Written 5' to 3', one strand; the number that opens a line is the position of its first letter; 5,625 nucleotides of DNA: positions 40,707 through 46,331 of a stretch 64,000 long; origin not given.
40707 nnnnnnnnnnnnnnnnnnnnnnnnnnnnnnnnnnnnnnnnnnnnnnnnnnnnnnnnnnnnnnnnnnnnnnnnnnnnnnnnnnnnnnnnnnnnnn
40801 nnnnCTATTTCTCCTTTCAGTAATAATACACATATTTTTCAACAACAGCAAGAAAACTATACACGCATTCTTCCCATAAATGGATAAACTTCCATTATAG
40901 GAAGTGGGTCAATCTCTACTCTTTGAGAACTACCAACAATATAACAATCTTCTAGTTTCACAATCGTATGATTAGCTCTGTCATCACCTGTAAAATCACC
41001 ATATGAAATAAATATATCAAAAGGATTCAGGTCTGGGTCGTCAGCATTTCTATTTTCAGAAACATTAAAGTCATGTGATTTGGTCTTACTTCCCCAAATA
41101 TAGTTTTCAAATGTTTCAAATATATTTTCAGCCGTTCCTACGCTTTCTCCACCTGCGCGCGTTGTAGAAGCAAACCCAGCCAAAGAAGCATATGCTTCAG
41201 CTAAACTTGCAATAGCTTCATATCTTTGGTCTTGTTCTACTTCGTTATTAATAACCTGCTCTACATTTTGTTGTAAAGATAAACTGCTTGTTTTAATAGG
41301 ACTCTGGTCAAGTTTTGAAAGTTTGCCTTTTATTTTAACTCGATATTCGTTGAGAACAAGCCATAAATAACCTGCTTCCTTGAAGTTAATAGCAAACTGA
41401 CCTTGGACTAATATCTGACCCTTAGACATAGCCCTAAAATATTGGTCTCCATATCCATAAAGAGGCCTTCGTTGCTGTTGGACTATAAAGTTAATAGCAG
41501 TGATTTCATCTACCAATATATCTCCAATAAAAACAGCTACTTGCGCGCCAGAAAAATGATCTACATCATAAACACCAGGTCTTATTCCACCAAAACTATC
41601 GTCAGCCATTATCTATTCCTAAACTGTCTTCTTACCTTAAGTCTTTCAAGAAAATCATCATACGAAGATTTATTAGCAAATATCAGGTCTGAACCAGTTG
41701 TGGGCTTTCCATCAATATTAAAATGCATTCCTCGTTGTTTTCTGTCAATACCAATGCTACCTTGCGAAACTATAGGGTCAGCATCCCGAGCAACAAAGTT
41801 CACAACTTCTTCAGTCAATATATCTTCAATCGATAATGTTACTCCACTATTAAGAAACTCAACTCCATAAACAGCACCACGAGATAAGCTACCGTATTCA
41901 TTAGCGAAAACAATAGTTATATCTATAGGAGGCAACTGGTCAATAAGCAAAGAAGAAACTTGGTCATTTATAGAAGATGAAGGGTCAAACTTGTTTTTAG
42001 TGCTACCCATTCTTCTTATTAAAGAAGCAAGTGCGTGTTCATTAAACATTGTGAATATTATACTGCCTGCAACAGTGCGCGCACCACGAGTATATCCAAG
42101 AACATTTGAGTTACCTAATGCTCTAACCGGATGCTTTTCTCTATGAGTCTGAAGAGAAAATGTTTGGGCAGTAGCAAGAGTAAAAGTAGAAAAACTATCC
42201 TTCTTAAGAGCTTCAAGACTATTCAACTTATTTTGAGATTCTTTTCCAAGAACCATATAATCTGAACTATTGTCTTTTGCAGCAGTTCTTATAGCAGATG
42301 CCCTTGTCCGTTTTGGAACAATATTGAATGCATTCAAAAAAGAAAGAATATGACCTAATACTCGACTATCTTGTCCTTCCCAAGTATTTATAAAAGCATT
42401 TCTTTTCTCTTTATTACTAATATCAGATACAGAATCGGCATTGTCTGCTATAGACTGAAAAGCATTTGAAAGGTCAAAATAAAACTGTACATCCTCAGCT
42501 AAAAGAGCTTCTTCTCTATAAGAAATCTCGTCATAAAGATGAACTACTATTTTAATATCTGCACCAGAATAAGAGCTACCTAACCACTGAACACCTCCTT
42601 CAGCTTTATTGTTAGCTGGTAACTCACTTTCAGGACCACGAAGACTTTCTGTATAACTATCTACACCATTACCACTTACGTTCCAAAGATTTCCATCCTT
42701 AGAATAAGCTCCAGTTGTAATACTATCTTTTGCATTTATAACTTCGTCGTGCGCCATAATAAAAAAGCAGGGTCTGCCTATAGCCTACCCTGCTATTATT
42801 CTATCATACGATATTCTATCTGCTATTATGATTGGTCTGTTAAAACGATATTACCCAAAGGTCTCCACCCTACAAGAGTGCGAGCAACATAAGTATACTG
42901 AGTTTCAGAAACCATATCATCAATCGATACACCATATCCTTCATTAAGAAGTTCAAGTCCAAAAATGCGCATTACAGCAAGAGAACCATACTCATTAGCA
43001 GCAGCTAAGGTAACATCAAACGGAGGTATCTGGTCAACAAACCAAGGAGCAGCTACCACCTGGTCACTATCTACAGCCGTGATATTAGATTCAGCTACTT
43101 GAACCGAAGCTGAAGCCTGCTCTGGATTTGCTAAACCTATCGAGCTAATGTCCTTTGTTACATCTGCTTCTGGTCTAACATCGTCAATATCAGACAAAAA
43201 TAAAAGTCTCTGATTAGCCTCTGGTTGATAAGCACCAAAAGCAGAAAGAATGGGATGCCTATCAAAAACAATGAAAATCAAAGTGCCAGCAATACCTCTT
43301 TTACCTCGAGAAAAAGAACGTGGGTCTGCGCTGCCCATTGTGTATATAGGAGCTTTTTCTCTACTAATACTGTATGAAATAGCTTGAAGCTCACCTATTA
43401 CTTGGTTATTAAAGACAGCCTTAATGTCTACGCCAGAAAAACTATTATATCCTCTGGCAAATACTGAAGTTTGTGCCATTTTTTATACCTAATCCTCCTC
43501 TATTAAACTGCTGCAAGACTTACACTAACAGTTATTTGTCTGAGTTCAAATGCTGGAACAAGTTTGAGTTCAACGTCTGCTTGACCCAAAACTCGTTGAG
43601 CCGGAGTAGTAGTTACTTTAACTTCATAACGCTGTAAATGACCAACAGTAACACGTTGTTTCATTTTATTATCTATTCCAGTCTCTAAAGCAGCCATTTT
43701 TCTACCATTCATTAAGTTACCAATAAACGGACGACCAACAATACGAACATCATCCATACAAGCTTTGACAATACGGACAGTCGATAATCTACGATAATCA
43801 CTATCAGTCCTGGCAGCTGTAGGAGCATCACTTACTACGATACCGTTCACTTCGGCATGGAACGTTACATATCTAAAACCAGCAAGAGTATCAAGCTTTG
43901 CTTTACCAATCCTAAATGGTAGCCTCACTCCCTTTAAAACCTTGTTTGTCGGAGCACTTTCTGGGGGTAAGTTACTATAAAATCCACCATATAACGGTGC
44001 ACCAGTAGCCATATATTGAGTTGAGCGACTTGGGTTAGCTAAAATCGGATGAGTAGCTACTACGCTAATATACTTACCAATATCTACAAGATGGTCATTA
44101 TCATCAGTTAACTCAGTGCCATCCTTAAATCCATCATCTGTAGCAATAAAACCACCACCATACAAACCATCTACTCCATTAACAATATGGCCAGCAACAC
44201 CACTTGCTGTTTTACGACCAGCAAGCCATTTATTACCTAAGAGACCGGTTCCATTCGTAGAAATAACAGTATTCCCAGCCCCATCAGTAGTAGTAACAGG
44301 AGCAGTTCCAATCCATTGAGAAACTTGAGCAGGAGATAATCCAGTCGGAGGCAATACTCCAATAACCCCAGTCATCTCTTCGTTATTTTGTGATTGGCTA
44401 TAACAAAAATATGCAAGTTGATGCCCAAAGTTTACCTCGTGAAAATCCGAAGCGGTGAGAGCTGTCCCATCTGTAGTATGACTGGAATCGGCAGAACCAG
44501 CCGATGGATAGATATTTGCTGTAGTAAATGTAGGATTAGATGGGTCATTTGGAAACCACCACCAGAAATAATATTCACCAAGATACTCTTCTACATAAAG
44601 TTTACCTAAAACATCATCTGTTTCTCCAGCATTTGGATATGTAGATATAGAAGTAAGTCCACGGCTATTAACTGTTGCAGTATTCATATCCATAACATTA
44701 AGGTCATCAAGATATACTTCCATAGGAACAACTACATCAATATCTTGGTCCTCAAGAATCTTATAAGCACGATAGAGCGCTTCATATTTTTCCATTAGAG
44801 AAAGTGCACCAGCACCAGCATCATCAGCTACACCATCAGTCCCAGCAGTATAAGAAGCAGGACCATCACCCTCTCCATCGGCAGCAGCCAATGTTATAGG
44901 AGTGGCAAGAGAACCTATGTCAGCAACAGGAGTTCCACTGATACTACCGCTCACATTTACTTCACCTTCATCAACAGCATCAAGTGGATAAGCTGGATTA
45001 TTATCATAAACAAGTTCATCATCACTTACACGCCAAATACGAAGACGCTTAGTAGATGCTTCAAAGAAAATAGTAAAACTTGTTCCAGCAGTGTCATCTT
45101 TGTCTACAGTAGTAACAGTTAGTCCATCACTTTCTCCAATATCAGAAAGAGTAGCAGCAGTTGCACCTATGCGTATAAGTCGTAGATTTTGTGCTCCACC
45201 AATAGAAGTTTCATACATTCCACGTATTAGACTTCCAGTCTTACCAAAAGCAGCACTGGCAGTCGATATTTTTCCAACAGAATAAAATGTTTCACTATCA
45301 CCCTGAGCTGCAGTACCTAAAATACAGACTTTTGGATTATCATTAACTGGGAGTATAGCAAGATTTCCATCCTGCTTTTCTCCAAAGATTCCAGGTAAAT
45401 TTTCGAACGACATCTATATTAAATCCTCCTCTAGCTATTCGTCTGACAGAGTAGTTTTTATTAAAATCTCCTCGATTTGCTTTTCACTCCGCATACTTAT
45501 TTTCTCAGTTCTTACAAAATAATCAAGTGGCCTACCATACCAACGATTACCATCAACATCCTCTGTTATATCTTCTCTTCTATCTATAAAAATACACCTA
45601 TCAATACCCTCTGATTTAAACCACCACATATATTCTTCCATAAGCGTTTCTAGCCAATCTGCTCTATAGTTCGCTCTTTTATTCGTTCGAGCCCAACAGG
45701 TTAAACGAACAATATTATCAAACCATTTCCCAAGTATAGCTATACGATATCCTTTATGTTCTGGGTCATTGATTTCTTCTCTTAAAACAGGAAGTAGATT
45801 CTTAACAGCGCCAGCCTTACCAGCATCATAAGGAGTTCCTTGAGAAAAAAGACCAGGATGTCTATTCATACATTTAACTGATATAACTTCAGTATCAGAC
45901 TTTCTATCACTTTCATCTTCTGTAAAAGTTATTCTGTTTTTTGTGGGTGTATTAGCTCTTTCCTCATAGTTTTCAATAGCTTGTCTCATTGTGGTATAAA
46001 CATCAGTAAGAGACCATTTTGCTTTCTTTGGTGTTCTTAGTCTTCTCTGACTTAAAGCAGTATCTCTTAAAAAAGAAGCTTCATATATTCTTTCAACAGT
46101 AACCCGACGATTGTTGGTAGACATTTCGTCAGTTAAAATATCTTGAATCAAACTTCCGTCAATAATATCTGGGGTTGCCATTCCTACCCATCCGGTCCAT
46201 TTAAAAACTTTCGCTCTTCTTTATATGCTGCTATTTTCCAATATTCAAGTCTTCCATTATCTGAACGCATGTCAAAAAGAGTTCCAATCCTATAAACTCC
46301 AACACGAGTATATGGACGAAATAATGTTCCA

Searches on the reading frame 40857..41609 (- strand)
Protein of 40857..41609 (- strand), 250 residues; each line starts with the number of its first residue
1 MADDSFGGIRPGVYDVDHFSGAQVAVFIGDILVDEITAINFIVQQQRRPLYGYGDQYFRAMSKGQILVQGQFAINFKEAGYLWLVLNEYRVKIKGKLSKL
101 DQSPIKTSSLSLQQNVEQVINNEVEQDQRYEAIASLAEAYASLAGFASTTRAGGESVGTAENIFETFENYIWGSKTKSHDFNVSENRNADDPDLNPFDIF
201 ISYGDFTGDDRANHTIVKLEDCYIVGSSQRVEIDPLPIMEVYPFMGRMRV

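Call 6: search_protein_families(library=phrogs, proteins=[window:40857-41609:-], max_evalue=0.01)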
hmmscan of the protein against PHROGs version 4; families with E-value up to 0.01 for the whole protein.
window:40857-41609:- (250 aa): 2 families
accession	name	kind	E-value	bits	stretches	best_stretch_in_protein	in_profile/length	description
phrog_33096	-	unknown function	1.9e-08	35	1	13-95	22-104/256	-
phrog_9206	-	head and packaging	1.5e-06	28.1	1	16-245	22-156/501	major head protein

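Call 94: search_protein_families(library=pfam, proteins=[window:40857-41609:-], max_evalue=0.1)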
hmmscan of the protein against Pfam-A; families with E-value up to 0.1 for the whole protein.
window:40857-41609:- (250 aa): 1 family
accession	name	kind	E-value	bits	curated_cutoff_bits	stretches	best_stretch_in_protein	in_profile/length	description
PF06894.17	Phage_TAC_2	-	0.081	13.2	27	0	98-149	63-113/126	Bacteriophage lambda tail assembly chaperone, TAC, protein G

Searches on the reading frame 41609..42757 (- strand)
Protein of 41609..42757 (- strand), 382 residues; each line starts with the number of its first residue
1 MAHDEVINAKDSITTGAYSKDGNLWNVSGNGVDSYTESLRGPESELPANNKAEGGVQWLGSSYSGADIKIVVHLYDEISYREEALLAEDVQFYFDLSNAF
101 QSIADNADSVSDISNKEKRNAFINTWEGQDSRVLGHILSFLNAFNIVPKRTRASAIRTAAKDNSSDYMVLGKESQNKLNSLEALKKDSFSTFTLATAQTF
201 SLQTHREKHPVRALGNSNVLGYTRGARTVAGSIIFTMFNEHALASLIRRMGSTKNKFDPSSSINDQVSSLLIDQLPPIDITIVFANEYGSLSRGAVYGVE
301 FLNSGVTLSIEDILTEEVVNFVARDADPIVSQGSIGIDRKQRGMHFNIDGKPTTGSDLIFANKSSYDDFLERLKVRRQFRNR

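Call 6: search_protein_families(library=phrogs, proteins=[window:41609-42757:-], max_evalue=0.01)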
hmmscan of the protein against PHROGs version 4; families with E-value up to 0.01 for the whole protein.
window:41609-42757:- (382 aa): 2 families
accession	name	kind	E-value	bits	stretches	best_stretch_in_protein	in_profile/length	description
phrog_9206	-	head and packaging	7e-30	105.1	1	196-331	41-165/501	major head protein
phrog_34314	-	unknown function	2.1e-23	83.8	1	194-334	30-159/450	-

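Call 94: search_protein_families(library=pfam, proteins=[window:41609-42757:-], max_evalue=0.1)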
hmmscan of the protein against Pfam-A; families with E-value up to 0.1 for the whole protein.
window:41609-42757:- (382 aa): 0 families

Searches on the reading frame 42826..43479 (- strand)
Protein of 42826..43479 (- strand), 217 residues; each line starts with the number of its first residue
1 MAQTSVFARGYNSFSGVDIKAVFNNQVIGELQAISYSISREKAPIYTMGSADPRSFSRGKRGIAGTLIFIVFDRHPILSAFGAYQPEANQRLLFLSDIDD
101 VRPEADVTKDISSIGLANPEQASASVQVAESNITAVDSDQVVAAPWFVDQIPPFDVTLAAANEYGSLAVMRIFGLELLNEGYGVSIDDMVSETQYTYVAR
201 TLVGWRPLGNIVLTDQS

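Call 6: search_protein_families(library=phrogs, proteins=[window:42826-43479:-], max_evalue=0.01)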
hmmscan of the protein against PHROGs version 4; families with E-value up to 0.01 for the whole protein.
window:42826-43479:- (217 aa): 2 families
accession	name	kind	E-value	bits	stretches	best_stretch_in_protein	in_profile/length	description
phrog_9206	-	head and packaging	1.3e-45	157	1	8-205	19-163/501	major head protein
phrog_34314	-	unknown function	2.4e-16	60.5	2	11-75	8-77/450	-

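Call 94: search_protein_families(library=pfam, proteins=[window:42826-43479:-], max_evalue=0.1)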
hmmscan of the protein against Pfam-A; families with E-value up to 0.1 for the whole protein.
window:42826-43479:- (217 aa): 0 families

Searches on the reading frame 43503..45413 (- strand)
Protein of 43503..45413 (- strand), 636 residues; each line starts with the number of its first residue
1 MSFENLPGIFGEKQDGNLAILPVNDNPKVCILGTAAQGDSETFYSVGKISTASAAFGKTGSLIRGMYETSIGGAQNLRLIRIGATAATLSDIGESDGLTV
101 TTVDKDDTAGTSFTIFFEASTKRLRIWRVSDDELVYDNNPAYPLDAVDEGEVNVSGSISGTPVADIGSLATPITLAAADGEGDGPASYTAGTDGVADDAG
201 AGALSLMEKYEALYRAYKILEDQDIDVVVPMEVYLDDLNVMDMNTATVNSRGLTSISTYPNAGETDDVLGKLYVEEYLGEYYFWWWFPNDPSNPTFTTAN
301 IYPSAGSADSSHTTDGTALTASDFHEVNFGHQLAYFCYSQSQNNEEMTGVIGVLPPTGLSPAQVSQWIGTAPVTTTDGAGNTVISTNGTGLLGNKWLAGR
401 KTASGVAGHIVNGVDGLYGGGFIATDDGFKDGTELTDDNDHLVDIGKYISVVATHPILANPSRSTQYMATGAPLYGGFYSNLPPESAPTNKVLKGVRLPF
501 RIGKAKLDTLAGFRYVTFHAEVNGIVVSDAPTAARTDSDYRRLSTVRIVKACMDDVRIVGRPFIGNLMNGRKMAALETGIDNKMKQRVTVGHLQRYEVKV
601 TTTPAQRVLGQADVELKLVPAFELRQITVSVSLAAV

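Call 6: search_protein_families(library=phrogs, proteins=[window:43503-45413:-], max_evalue=0.01)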
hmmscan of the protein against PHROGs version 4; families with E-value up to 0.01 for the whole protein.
window:43503-45413:- (636 aa): 5 families
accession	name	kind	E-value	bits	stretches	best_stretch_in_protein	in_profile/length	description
phrog_16991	-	tail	1.2e-78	266.3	2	216-635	478-774/777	tail sheath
phrog_279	-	tail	1e-13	51.9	2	472-634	310-483/489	tail sheath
phrog_10244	-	tail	1.6e-09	38.5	1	475-635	267-429/431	tail sheath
phrog_907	-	tail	4.9e-07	30.2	1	505-634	231-371/376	tail sheath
phrog_23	-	tail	0.00071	19.4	0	523-603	349-429/496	tail sheath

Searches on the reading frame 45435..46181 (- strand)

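Call 6: search_protein_families(library=phrogs, proteins=[window:45435-46181:-], max_evalue=0.01)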
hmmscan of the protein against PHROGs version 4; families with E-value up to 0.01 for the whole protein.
window:45435-46181:- (248 aa): 1 family
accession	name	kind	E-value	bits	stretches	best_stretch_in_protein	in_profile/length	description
phrog_20284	-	head and packaging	8.4e-14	53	1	125-243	97-215/240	virion structural protein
